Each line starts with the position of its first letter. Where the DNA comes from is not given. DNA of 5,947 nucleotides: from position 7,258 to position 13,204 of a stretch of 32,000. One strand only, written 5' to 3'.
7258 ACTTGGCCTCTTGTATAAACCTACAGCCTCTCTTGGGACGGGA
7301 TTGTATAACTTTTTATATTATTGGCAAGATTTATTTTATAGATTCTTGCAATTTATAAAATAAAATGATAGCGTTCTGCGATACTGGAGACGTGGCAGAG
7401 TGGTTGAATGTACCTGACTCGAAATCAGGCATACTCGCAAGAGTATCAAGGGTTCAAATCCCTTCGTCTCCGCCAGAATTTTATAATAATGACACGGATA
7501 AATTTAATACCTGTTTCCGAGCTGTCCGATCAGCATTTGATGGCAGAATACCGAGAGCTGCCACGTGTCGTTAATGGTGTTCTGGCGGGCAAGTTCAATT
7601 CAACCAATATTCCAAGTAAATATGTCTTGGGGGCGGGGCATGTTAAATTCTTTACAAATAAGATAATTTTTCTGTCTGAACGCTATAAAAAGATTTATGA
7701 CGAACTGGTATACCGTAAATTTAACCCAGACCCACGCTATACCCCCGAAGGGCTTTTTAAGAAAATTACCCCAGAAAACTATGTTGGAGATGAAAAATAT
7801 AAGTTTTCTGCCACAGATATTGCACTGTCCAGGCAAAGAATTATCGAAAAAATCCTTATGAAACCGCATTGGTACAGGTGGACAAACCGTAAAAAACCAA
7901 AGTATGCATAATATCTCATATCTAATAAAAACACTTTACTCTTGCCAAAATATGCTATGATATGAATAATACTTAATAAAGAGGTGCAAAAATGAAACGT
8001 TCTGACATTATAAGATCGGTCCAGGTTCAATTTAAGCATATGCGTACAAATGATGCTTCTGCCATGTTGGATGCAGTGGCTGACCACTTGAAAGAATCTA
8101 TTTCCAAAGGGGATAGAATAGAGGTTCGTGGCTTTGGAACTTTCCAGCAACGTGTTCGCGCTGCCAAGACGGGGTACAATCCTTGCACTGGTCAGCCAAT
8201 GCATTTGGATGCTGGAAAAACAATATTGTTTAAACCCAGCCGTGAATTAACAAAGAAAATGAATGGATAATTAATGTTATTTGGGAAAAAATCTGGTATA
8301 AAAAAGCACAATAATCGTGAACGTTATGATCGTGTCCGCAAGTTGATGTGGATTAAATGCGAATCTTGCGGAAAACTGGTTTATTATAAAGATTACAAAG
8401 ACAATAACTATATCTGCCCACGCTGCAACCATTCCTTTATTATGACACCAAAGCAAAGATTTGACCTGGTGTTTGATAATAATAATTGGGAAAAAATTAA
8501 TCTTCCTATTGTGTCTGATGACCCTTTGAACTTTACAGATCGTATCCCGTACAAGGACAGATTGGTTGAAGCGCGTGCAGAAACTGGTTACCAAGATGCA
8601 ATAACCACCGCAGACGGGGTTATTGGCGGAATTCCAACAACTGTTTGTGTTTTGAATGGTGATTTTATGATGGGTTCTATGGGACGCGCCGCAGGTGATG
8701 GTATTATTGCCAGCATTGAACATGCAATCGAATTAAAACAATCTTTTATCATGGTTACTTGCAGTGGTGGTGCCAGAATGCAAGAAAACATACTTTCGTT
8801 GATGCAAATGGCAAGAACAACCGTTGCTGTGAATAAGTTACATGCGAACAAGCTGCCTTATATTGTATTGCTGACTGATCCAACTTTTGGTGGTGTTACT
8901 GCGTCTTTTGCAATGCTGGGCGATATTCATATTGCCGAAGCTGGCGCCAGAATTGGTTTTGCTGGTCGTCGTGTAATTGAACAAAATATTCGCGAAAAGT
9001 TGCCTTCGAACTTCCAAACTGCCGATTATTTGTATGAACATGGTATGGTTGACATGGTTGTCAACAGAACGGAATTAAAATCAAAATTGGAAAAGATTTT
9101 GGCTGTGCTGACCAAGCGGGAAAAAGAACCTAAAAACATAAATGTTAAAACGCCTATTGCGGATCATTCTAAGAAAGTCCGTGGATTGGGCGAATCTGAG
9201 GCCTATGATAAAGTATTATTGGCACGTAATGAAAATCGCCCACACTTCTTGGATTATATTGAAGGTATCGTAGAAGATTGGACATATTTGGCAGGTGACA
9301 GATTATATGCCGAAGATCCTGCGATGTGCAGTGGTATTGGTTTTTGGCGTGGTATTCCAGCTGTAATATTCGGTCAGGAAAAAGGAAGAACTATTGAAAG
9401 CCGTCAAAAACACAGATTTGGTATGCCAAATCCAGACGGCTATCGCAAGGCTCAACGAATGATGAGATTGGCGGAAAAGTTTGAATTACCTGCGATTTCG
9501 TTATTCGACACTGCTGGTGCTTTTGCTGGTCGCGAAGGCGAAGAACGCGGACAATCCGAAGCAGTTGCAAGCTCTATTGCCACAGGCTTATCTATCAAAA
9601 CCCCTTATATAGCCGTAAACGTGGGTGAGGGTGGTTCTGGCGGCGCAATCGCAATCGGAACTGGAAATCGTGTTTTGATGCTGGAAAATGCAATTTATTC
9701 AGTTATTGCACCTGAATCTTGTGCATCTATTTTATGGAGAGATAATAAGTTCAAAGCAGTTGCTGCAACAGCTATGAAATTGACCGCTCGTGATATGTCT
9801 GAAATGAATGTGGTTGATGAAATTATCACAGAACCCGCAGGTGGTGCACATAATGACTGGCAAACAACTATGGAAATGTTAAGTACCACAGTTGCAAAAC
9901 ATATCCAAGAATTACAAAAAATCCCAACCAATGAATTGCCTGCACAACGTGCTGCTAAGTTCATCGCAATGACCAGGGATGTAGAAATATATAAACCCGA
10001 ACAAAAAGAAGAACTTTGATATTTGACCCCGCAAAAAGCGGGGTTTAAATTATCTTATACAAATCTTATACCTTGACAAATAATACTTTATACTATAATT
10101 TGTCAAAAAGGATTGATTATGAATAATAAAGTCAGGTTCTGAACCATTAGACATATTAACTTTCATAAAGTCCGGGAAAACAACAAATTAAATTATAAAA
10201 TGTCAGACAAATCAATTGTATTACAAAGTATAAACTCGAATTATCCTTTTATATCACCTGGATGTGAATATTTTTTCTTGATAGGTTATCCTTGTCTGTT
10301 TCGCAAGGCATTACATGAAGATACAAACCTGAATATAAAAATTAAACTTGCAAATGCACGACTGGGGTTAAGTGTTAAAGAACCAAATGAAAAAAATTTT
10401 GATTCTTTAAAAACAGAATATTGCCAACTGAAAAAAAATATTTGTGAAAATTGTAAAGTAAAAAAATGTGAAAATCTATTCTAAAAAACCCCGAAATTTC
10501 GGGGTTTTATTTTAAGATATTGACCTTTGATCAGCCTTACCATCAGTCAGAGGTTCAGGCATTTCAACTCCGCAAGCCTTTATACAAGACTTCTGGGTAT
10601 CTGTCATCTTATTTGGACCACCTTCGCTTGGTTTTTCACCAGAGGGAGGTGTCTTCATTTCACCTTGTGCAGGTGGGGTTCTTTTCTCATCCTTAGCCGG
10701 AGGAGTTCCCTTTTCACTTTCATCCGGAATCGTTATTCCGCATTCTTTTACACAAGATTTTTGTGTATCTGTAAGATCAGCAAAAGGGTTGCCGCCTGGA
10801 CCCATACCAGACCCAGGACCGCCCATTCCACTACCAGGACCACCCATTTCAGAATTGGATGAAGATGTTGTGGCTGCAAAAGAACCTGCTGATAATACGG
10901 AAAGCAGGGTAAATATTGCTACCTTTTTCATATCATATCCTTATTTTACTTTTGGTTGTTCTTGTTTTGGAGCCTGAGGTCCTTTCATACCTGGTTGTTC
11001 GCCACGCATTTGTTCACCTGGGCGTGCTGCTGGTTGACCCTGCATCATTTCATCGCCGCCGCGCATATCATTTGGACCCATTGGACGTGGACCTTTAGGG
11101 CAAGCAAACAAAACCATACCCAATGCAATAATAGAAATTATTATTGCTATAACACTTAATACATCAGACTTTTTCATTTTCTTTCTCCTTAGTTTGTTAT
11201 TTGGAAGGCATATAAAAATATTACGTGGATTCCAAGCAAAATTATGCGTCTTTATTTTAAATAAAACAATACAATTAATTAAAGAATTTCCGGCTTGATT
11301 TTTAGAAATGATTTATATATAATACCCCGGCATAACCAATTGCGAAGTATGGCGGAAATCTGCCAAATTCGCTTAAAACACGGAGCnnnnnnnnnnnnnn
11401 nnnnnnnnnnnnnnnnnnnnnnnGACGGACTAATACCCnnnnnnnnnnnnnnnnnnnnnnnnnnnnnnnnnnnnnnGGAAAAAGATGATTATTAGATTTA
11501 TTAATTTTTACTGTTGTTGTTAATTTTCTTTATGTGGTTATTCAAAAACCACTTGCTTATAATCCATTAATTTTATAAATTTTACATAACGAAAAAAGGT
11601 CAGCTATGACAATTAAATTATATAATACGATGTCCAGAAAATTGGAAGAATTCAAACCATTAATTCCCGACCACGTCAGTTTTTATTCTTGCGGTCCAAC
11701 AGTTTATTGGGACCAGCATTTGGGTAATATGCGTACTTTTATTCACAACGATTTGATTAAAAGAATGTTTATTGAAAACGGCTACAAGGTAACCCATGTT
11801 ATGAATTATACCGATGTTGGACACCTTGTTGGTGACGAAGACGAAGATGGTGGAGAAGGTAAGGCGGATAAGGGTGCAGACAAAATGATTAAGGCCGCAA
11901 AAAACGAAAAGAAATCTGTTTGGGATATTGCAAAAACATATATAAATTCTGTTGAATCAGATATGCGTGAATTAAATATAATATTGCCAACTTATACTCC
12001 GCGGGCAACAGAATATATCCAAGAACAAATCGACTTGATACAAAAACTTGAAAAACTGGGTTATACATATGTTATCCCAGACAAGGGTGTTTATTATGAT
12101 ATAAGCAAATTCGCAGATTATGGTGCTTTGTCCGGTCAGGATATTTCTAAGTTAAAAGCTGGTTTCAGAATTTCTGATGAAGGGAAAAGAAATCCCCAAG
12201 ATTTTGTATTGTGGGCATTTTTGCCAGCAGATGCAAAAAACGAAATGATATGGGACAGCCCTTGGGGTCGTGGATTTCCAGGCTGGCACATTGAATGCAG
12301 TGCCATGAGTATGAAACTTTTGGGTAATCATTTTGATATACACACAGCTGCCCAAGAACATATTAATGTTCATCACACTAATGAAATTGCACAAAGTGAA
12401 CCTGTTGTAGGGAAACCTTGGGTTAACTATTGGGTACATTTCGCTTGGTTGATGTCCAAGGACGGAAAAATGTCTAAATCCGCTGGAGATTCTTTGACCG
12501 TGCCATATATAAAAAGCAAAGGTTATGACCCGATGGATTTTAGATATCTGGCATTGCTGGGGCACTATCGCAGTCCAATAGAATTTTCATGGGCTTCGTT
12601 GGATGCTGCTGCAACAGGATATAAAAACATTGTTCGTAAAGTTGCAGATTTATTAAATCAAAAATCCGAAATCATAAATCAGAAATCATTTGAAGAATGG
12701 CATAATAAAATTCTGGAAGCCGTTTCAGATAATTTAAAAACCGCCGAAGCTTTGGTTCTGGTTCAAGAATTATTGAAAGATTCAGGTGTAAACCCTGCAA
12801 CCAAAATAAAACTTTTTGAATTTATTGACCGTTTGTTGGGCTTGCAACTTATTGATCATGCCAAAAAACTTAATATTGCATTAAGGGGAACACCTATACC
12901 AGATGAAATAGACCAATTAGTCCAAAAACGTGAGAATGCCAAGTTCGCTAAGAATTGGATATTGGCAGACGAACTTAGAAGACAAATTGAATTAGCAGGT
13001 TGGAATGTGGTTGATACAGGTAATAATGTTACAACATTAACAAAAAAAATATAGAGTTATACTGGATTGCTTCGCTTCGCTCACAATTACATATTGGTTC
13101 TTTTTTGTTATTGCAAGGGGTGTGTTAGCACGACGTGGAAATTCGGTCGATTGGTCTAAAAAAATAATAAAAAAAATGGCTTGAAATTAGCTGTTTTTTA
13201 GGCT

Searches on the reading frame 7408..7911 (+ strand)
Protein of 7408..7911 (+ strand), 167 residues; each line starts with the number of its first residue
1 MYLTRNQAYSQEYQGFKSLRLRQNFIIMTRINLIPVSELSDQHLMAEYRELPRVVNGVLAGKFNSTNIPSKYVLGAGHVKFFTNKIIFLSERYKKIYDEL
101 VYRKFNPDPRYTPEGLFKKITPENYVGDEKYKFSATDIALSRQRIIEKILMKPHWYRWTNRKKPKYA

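Call 23: search_protein_families(library=pfam, proteins=[window:7408-7911:+], max_evalue=0.001)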
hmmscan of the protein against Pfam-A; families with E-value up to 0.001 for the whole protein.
window:7408-7911:+ (167 aa): 1 family
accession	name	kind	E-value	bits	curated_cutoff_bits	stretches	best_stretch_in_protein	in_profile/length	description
PF03013.19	Pyr_excise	-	1.7e-11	44.8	23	1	28-110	1-78/81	Pyrimidine dimer DNA glycosylase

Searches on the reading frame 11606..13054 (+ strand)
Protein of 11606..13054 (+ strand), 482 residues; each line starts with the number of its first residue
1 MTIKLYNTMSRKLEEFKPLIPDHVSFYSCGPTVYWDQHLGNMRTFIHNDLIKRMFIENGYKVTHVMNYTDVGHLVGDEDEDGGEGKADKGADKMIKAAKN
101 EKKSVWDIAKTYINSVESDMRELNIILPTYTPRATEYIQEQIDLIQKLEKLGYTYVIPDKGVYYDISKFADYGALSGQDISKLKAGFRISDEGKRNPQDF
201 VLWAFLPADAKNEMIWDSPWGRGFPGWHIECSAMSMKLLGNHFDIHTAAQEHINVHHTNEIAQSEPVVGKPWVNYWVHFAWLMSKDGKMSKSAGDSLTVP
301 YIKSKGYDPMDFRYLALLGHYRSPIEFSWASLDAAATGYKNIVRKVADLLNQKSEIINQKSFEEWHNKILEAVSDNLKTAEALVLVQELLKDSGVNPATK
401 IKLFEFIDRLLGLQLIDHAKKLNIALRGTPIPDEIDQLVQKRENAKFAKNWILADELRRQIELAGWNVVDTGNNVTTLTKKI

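Call 24: search_protein_families(library=pfam, proteins=[window:11606-13054:+], max_evalue=0.001)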
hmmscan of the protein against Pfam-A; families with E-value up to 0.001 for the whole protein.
window:11606-13054:+ (482 aa): 2 families
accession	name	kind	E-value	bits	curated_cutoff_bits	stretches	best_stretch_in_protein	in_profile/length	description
PF01406.26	tRNA-synt_1e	-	1.9e-88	297.2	27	2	92-335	59-299/301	tRNA synthetases class I (C) catalytic domain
PF09334.17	tRNA-synt_1g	-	0.00049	19.4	20.1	0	278-334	317-373/391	tRNA synthetases class I (M)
